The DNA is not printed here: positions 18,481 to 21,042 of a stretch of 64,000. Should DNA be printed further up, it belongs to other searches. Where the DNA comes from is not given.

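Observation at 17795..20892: HerA/FtsK-like ATPase plus divergent unknown gene inserted between ylxM and ffh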

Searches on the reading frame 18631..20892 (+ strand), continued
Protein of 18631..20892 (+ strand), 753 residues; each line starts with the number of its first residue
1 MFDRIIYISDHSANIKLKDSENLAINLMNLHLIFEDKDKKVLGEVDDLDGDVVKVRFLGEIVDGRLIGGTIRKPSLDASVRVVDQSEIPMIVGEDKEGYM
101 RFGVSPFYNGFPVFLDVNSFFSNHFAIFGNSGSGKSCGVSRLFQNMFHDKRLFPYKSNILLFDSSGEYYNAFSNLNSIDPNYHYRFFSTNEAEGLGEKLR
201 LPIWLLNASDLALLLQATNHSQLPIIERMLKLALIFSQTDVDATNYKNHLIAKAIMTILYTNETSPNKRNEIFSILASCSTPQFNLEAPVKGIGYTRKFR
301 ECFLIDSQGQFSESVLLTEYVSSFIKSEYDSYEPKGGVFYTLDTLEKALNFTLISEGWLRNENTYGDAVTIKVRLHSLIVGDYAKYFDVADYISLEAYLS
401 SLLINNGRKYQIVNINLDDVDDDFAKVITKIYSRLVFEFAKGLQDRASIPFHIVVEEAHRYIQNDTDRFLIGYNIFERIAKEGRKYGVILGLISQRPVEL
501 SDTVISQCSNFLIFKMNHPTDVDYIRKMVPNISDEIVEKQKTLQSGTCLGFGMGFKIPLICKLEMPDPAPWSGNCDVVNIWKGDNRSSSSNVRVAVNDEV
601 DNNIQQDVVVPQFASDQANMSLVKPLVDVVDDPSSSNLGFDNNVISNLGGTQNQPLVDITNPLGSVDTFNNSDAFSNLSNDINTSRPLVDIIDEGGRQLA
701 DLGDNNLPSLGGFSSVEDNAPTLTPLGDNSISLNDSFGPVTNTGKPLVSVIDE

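Call 13: find_related_loci(query=window:18631-20892:+, collection=genome_contigs, flank=6000)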
Query window:18631-20892:+ (753 aa) in genome_contigs; peptide patterns used: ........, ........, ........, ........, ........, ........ (x = any residue, [..] = any of these).
188 stretches matched a pattern; 117 encode a relative of the query (tblastn E <= 1e-3); the best 80 are kept; 80 distinct loci.
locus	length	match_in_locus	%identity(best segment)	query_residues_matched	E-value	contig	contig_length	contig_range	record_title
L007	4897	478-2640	77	1-750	0e+0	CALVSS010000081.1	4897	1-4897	MAG: uncultured Bacilli bacterium isolate BRZ_IM__bin73 genome assembly, contig: BRZ_IM__NODE_16776_length_4897_cov_5.27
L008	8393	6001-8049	81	1-662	0e+0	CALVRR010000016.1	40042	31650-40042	MAG: uncultured Bacilli bacterium isolate BRZ_NH__bin11 genome assembly, contig: BRZ_NH__NODE_609_length_40042_cov_15.28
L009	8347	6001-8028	83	1-649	0e+0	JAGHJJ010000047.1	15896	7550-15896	MAG: Bacilli bacterium isolate MAG.7 k127_475555, whole genome shotgun sequence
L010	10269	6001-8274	73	1-753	0e+0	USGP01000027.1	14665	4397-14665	uncultured Tenericutes bacterium isolate UMGS1700 genome assembly, contig: NODE_2003_length_14665_cov_4.376454, whole ge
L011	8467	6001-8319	73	1-753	0e+0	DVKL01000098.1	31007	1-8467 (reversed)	MAG TPA_asm: Candidatus Faecimonas intestinavium isolate USAMLcec2-12447 USAMLcec2__C152577_L31007_SRR5280393, whole gen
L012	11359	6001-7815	89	1-605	0e+0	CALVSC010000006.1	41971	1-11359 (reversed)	MAG: uncultured Bacilli bacterium isolate BRZ_QA__bin67 genome assembly, contig: BRZ_QA__NODE_976_length_41971_cov_7.356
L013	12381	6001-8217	76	1-753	0e+0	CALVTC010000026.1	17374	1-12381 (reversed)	MAG: uncultured Bacilli bacterium isolate BRZ_GN__bin17 genome assembly, contig: BRZ_GN__NODE_3037_length_17374_cov_8.15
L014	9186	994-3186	77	1-750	0e+0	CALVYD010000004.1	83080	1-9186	MAG: uncultured Bacilli bacterium isolate BRZ_GP__bin21 genome assembly, contig: BRZ_GP__NODE_394_length_83080_cov_59.78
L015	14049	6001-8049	82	1-693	0e+0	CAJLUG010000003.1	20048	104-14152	MAG TPA_asm: uncultured Mycoplasma sp. isolate ERR260232-bin.11 genome assembly, contig: NODE_418_length_20048_cov_3.422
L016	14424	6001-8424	84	1-753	0e+0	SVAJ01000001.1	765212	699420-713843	MAG: Bacillota bacterium isolate SIG199 NODE_2_length_765212_cov_6.972485, whole genome shotgun sequence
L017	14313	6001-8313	73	1-750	0e+0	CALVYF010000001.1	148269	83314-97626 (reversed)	MAG: uncultured Bacilli bacterium isolate BRZ_SL__bin34 genome assembly, contig: BRZ_SL__NODE_86_length_148269_cov_10.90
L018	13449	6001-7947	83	1-661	0e+0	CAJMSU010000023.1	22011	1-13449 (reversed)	TPA_asm: uncultured bacterium isolate SRR5519181-bin.25 genome assembly, contig: NODE_1154_length_22011_cov_7.337721, wh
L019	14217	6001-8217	76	1-750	0e+0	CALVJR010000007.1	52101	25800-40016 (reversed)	MAG: uncultured Bacilli bacterium isolate BRZ_BH__bin66 genome assembly, contig: BRZ_BH__NODE_654_length_52101_cov_15.27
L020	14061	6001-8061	81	1-693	0e+0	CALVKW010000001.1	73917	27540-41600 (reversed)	MAG: uncultured Bacilli bacterium isolate BRZ_E__bin81 genome assembly, contig: BRZ_E__NODE_596_length_73917_cov_5.72520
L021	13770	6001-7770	91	1-590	0e+0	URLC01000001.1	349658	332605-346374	uncultured Tenericutes bacterium isolate UMGS1110 genome assembly, contig: NODE_1_length_349658_cov_10.9852, whole genom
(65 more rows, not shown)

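Call 22: search_protein_representatives(protein=window:18631-20892:+)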
Query: 753 residues. Proteins with E-value up to 0.001 (for the whole library): 4324; up to 1e-10: 1808; up to 1e-30: 229. The best 150 are listed.
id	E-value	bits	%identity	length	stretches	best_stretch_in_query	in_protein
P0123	0.0e+00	1071.7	78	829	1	1-599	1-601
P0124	0.0e+00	1033.6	75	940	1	1-591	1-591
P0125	2.8e-177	607.7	45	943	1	1-621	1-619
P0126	4.9e-160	550.7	66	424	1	256-639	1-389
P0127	5.2e-158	544.0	45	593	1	25-584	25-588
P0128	4.0e-155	534.5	44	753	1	4-582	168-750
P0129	2.2e-153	528.7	43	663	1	2-593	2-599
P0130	2.7e-152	525.1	43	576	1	4-583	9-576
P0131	3.3e-140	485.1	39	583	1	1-572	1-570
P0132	2.1e-137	475.9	40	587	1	11-581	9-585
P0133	1.4e-128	446.7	75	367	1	349-628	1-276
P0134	1.8e-118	413.3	49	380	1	206-581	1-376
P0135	1.3e-105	370.7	35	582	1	1-581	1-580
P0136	1.4e-95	337.6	33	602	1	25-581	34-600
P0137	3.8e-90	319.6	33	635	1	51-582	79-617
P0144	5.0e-84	299.4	32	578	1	20-587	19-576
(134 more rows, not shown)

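Call 23: list_cluster_members(proteins=[P0125, P0127, P0128, P0129, P0130, P0131, P0132, P0135, P0136, P0137])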
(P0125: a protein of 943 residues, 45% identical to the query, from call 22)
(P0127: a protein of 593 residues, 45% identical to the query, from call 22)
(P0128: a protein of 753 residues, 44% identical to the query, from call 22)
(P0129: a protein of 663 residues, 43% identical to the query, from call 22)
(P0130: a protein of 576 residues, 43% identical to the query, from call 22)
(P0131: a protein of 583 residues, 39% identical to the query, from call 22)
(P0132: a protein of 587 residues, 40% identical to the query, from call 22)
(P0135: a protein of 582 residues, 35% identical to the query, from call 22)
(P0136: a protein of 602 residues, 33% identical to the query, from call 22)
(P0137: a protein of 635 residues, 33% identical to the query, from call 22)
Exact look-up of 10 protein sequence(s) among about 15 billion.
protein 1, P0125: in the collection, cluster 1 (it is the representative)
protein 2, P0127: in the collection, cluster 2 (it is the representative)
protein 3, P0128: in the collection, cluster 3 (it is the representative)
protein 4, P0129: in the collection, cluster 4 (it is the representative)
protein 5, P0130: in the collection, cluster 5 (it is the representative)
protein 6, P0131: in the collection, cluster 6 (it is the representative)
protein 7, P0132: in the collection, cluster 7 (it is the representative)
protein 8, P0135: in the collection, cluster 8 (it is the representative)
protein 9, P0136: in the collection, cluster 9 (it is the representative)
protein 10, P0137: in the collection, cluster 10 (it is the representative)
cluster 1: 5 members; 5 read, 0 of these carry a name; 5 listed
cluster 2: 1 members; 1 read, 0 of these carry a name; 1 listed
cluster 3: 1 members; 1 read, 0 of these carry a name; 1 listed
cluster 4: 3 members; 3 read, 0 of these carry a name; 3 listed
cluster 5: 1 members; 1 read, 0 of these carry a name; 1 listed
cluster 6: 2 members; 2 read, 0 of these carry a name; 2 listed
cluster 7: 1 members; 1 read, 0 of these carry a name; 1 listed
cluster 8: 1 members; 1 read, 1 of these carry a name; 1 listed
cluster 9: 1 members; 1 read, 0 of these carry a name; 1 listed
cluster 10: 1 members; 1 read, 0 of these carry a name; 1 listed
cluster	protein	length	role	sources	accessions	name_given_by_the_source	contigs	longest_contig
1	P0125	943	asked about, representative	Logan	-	-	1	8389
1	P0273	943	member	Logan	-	-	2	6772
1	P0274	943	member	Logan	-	-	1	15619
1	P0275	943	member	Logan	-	-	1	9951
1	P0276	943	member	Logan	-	-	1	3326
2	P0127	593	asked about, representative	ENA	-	-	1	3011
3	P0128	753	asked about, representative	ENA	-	-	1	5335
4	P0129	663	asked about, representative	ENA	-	-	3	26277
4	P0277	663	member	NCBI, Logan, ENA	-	-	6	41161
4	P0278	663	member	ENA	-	-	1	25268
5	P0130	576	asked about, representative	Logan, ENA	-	-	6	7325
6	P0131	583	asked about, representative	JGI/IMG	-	-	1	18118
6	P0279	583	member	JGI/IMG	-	-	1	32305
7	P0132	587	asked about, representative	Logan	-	-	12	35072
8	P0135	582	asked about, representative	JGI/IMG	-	hypothetical protein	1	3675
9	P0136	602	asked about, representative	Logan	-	-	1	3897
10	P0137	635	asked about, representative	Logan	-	-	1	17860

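Call 24: find_encoding_contigs(protein=P0277, flank=8000, max_places=2)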
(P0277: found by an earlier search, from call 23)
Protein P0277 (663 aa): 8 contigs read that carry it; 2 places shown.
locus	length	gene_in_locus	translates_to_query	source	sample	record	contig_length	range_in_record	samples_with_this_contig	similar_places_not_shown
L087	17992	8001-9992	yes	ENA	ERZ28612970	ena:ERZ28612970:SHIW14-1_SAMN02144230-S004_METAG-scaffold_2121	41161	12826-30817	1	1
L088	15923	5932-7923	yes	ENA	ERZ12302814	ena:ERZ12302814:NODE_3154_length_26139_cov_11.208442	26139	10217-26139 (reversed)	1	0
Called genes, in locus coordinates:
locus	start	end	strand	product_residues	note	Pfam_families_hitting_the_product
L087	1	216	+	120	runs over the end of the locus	-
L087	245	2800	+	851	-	-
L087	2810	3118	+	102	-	PF13780:DUF4176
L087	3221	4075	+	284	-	PF00849:PseudoU_synth_2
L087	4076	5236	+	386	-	PF00933:Glyco_hydro_3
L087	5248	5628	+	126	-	PF13622:4HBT_3 (weak), PF03061:4HBT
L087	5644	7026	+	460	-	PF01336:tRNA_anti-codon, PF00152:tRNA-synt_2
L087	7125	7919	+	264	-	PF00481:PP2C, PF13672:PP2C_2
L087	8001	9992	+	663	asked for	PF01935:DUF87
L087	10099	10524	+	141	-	PF04472:SepF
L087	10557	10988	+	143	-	PF05103:DivIVA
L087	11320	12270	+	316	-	PF01699:Na_Ca_ex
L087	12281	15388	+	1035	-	PF00133:tRNA-synt_1, PF09334:tRNA-synt_1g (weak), PF01921:tRNA-synt_1f (weak), PF08264:Anticodon_1, PF19302:DUF5915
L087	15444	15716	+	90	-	-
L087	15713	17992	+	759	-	-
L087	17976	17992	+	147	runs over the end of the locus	-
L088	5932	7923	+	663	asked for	PF01935:DUF87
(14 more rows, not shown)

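Call 25: find_encoding_contigs(protein=P0132, flank=8000, max_places=2)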
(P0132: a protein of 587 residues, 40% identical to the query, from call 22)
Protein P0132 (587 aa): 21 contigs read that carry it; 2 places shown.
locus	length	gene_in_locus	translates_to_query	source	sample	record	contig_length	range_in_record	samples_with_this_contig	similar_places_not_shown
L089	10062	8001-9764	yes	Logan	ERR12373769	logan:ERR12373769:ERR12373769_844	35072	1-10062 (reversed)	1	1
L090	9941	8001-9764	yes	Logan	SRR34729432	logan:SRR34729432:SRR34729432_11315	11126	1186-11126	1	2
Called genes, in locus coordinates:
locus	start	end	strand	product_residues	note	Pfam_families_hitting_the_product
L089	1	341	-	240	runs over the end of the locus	-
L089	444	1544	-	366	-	PF01381:HTH_3, PF12844:HTH_19 (weak), PF13560:HTH_31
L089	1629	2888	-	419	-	PF03952:Enolase_N, PF00113:Enolase_C, PF13378:MR_MLE_C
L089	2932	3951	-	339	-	PF13145:Rotamase_2 (weak)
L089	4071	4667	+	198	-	PF01553:Acyltransferase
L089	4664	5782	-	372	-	-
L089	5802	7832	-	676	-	PF00884:Sulfatase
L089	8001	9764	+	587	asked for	PF01935:DUF87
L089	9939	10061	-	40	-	?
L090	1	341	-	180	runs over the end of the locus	-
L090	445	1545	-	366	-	PF01381:HTH_3, PF12844:HTH_19 (weak), PF13560:HTH_31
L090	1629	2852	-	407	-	PF03952:Enolase_N, PF00113:Enolase_C, PF13378:MR_MLE_C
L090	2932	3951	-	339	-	PF13145:Rotamase_2 (weak)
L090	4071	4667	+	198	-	PF01553:Acyltransferase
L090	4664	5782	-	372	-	-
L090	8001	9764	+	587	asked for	PF01935:DUF87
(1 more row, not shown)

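Call 26: find_encoding_contigs(protein=P0274, flank=8000, max_places=2)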
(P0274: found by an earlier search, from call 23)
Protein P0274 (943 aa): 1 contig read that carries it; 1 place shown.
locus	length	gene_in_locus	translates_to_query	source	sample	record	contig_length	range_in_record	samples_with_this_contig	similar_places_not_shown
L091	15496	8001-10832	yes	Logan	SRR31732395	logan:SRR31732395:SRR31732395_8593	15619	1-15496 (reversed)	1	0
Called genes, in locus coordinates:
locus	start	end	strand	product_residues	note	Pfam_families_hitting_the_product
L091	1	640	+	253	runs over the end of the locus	?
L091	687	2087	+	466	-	PF08245:Mur_ligase_M, PF02875:Mur_ligase_C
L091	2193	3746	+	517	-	PF12072:RNase_Y_N, PF00013:KH_1 (weak), PF01966:HD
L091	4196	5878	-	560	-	PF00753:Lactamase_B, PF12706:Lactamase_B_2, PF23023:Anti-Pycsar_Apyc1 (weak), PF22505:RNase_J_b_CASP, PF07521:RMMBL, PF17770:RNase_J_C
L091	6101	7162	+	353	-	PF01656:CbiA (faint), PF13614:AAA_31 (faint), PF02374:ArsA_ATPase (faint), PF02881:SRP54_N, PF00448:SRP54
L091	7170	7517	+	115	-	-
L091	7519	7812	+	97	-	PF04297:UPF0122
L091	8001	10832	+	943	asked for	PF01935:DUF87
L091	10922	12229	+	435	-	PF02881:SRP54_N, PF13401:AAA_22 (faint), PF06414:Zeta_toxin (faint), PF00448:SRP54, PF13207:AAA_17 (faint), PF02978:SRP_SPB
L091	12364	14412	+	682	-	-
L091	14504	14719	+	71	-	-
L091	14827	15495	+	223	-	?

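Call 27: find_encoding_contigs(protein=P0279, flank=8000, max_places=2)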
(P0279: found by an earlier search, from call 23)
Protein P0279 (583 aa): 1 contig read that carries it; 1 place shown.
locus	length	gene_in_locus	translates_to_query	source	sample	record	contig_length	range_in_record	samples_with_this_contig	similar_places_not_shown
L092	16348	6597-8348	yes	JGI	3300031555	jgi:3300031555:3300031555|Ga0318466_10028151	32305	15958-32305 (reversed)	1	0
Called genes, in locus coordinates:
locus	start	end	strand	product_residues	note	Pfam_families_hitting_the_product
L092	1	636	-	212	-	?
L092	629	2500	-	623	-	PF00890:FAD_binding_2 (faint), PF01134:GIDA, PF07992:Pyr_redox_2 (weak), PF12831:FAD_oxidored, PF21680:GIDA_C_1st, PF13932:SAM_GIDA_C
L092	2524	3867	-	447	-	PF10396:TrmE_N, PF00009:GTP_EFTU (faint), PF12631:MnmE_helical, PF01926:MMR_HSR1, PF02421:FeoB_N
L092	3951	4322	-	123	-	-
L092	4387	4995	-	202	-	PF14804:Jag_N, PF13083:KH_KhpA-B, PF01424:R3H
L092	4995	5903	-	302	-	PF02096:60KD_IMP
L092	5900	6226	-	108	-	PF00825:Ribonuclease_P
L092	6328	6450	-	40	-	PF00468:Ribosomal_L34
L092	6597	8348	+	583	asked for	PF01935:DUF87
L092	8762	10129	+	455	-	PF11638:DnaA_N (weak), PF13401:AAA_22 (faint), PF01695:IstB_IS21, PF00308:Bac_DnaA, PF00004:AAA (weak), PF13173:AAA_14 (weak), PF13479:AAA_24 (weak), PF08299:Bac_DnaA_C, +1 more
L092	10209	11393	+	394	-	PF00712:DNA_pol3_beta, PF02767:DNA_pol3_beta_2, PF02768:DNA_pol3_beta_3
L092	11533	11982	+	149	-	PF06338:ComK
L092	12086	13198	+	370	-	PF02463:SMC_N, PF13175:AAA_15 (faint), PF13476:AAA_23, PF13304:AAA_21 (faint)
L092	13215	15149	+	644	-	PF02518:HATPase_c, PF00204:DNA_gyraseB, PF01751:Toprim, PF00986:DNA_gyraseB_C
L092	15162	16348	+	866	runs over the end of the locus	PF00521:DNA_topoisoIV, PF03989:DNA_gyraseA_C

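Call 28: find_encoding_contigs(protein=P0137, flank=8000, max_places=2)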
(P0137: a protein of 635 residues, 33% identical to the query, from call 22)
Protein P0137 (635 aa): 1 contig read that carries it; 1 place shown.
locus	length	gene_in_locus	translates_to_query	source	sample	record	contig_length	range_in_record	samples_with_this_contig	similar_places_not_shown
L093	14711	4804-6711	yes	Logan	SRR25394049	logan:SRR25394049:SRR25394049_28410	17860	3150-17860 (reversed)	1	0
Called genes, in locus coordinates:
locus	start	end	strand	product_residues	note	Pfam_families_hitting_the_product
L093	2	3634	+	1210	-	?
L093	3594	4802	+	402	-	PF13289:SIR2_2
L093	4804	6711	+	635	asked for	PF01935:DUF87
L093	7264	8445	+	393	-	PF14281:PDDEXK_4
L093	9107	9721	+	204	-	PF02810:SEC-C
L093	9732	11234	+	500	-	PF00069:Pkinase, PF07714:PK_Tyr_Ser-Thr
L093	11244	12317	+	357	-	PF09565:RE_NgoFVII (weak), PF13091:PLDc_2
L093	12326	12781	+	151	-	-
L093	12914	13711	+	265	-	-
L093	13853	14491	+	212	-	PF02452:PemK_toxin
